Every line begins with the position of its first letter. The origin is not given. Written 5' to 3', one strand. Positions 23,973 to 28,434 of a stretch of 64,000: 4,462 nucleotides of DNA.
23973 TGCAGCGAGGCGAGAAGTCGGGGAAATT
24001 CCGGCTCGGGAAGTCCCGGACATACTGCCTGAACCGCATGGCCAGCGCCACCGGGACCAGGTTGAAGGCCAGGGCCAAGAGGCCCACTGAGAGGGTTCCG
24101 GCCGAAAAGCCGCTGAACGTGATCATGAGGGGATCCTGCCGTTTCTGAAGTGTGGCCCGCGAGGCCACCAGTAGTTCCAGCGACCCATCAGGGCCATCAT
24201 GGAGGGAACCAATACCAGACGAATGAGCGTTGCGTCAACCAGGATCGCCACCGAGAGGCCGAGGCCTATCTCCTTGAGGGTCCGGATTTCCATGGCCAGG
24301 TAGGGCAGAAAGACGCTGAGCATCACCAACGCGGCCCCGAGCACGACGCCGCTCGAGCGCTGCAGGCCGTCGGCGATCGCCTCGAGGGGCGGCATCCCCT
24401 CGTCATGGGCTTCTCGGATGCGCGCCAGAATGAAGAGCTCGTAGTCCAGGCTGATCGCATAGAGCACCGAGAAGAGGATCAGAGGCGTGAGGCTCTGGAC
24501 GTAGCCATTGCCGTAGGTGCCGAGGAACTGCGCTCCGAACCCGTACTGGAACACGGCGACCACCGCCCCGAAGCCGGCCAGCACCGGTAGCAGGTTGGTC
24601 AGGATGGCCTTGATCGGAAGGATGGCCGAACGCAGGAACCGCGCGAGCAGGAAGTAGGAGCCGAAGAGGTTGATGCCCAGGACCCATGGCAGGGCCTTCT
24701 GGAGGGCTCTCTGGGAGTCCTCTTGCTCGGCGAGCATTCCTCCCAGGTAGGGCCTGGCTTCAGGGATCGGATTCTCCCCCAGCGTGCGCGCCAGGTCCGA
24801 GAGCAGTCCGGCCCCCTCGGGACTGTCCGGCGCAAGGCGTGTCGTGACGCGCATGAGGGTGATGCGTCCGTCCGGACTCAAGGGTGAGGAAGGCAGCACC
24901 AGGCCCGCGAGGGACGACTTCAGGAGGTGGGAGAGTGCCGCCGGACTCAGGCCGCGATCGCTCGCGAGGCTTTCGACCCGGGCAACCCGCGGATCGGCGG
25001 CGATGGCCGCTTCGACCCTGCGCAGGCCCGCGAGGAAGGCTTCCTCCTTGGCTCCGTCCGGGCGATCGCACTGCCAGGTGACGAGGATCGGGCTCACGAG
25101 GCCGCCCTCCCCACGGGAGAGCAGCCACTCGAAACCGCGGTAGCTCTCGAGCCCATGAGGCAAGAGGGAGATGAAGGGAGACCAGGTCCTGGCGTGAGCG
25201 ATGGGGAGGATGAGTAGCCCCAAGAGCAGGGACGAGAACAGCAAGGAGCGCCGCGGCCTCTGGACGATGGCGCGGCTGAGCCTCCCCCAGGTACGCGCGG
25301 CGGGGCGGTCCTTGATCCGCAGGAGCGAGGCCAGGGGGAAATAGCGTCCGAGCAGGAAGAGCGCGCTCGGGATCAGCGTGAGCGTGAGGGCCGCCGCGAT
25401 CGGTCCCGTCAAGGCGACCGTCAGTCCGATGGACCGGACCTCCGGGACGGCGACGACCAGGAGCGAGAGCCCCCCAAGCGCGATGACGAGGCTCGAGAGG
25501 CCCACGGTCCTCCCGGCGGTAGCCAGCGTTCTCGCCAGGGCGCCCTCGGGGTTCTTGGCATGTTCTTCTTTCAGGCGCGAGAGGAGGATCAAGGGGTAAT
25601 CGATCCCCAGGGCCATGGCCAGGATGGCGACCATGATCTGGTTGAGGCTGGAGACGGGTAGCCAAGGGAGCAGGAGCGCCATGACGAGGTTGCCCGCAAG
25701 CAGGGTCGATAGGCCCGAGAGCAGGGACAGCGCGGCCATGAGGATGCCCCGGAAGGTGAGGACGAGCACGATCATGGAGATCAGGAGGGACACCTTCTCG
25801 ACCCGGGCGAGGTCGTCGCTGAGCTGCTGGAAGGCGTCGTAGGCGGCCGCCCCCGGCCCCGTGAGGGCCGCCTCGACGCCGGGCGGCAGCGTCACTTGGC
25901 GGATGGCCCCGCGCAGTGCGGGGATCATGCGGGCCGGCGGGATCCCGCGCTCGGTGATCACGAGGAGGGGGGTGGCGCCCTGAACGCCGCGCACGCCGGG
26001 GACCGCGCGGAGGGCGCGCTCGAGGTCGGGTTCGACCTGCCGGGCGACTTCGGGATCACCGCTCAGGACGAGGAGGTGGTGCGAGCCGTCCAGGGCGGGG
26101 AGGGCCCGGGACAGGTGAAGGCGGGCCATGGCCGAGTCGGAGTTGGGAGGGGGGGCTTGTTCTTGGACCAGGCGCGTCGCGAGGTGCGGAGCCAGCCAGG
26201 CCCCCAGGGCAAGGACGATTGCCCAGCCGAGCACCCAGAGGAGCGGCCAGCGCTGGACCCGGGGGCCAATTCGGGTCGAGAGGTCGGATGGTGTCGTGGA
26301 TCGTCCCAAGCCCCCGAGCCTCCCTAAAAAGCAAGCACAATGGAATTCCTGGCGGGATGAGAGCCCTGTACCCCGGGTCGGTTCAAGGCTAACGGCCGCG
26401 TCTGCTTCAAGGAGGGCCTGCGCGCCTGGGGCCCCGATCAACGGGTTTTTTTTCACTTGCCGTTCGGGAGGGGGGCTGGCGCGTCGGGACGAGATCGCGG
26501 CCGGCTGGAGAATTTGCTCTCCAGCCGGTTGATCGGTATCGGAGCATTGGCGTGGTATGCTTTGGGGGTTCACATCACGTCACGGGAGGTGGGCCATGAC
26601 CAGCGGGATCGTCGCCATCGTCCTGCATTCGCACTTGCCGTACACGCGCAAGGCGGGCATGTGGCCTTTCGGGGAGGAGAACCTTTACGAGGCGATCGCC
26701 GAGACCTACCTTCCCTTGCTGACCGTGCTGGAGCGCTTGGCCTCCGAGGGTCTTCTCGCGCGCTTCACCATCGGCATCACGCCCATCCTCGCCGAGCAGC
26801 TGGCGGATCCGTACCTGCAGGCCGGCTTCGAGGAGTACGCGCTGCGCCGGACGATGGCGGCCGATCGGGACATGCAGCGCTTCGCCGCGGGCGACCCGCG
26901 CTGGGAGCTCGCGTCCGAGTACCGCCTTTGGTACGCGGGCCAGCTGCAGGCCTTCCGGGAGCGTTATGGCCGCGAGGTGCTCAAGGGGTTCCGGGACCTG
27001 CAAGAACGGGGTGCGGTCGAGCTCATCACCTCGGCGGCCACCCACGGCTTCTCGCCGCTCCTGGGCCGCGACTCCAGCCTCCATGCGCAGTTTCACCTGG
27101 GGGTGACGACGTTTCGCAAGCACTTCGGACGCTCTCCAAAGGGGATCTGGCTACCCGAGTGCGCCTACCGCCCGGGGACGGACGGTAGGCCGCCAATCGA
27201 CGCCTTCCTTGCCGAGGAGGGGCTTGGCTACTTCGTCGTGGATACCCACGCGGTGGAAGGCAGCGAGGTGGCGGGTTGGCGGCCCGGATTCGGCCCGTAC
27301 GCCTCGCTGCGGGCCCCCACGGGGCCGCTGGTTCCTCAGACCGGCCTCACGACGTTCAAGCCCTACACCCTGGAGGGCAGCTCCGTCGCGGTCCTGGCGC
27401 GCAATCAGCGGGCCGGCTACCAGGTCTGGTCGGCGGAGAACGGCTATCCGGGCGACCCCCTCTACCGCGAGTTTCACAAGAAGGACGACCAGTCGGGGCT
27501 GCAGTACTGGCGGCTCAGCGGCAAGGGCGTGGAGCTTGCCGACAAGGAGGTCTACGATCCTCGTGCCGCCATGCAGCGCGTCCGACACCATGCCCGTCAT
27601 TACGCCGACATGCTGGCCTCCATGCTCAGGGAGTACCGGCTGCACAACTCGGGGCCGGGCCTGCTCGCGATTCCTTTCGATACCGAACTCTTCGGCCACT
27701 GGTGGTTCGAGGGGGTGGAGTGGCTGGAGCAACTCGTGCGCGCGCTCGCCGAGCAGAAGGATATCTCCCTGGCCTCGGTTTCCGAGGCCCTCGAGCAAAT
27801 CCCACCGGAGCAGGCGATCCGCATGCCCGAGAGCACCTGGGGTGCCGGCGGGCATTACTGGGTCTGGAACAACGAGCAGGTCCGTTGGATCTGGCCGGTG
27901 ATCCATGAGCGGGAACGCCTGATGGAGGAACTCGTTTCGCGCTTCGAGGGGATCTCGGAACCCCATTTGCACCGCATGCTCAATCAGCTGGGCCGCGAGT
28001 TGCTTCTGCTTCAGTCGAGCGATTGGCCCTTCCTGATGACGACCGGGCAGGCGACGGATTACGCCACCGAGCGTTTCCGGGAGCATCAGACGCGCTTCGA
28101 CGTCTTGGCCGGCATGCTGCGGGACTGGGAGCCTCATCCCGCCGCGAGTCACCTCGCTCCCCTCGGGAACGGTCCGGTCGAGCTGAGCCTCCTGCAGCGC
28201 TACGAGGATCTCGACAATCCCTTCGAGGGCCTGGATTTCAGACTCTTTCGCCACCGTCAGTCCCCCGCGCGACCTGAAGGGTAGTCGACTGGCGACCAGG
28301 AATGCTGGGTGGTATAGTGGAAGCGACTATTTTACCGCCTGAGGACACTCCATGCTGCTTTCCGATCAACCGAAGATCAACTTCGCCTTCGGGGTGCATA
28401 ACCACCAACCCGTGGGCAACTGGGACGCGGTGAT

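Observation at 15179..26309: Discrete-enzyme lipid cluster mixing mycolate-type and OleA-type head-to-head condensation parts with GT and MMPL export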

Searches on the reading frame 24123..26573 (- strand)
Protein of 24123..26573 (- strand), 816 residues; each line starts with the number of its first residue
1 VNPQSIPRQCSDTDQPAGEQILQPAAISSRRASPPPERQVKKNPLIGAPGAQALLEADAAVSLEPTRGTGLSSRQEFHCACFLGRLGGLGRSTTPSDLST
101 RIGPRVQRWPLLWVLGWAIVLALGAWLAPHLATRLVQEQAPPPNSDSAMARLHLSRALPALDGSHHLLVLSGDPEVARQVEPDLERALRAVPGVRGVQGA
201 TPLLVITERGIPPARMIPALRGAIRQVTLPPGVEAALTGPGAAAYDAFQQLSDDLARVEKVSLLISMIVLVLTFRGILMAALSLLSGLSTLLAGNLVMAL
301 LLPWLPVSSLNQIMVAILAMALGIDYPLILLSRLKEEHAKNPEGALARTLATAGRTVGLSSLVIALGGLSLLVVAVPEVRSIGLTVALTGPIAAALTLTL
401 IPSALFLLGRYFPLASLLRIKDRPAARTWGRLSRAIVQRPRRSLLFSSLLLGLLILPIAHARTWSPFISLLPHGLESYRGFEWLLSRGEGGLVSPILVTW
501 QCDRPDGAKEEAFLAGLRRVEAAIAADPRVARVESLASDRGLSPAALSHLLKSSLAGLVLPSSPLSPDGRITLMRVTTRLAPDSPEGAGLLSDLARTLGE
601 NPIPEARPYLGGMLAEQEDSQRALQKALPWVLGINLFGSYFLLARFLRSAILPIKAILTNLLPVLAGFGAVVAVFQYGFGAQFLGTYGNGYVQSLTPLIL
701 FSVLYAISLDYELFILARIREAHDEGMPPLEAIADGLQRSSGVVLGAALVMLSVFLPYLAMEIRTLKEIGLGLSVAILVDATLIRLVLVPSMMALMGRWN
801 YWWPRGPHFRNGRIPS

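Call 3: search_protein_families(library=pfam, proteins=[window:24123-26573:-], max_evalue=0.001)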
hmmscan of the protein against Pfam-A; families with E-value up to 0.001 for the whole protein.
window:24123-26573:- (816 aa): 1 family
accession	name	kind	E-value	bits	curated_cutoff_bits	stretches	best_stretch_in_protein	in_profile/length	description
PF03176.21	MMPL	-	3.6e-63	214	20.5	2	217-441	107-331/333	MMPL family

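Call 4: search_protein_families(library=ncbifam, proteins=[window:24123-26573:-], max_evalue=0.001)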
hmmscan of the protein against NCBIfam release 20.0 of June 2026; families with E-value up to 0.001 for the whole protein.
window:24123-26573:- (816 aa): 7 families
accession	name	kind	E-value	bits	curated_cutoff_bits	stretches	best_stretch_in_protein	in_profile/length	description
TIGR00833.1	actII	subfamily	5.6e-64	216.8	874.7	2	217-541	137-460/910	MMPL family RND transporter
NF052608.1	TrhMmycExpMmpL3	equivalog_domain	1.9e-45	155.6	1400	2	609-805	545-740/992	trehalose monomycolate exporter MmpL3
TIGR00921.1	2A067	subfamily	5.7e-33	113.9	351.9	2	222-403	550-729/733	hydrophobe/amphiphile efflux-3 (HAE3) family transporter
TIGR03480.1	HpnN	hypoth_equivalog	8.3e-16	57.1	751.85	1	212-456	226-463/862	hopanoid biosynthesis associated RND transporter like protein HpnN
NF052374.1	HopndTporHpnN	equivalog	5.4e-06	24.8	1100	1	221-408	238-426/858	hopanoid transporter HpnN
NF007905.0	PRK10614.1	equivalog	2.4e-05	22.2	1774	1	697-797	388-490/1025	multidrug efflux RND transporter permease subunit MdtC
NF045600.2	BstA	equivalog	0.00011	20.3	1400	0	700-794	344-437/903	sterol transporter cytoplasmic membrane protein BstA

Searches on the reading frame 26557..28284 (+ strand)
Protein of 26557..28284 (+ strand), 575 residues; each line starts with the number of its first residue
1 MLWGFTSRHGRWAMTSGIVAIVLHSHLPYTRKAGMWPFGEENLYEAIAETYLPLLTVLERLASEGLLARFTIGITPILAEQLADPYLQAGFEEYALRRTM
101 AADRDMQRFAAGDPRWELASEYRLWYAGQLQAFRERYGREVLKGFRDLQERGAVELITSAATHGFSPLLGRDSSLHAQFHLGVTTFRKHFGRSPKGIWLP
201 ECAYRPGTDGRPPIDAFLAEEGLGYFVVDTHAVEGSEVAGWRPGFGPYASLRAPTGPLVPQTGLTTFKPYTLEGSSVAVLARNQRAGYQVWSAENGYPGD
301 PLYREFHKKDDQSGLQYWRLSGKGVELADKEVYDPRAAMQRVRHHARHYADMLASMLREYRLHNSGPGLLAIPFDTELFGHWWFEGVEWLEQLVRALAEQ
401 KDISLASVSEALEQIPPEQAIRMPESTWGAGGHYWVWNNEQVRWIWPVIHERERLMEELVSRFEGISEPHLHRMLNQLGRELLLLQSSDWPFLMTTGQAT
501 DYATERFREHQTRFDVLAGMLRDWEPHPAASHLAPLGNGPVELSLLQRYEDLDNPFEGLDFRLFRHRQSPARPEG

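Call 10: search_protein_families(library=pfam, proteins=[window:26557-28284:+], max_evalue=0.001)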
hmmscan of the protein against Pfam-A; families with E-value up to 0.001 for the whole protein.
window:26557-28284:+ (575 aa): 2 families
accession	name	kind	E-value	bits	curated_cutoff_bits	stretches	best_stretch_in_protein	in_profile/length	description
PF03065.20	Glyco_hydro_57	-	2.9e-39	135.6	21.2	1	20-424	1-291/291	Glycosyl hydrolase family 57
PF09210.16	BE_C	-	5e-25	88.3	25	1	449-564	2-101/101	1,4-alpha-glucan branching enzyme, C-terminal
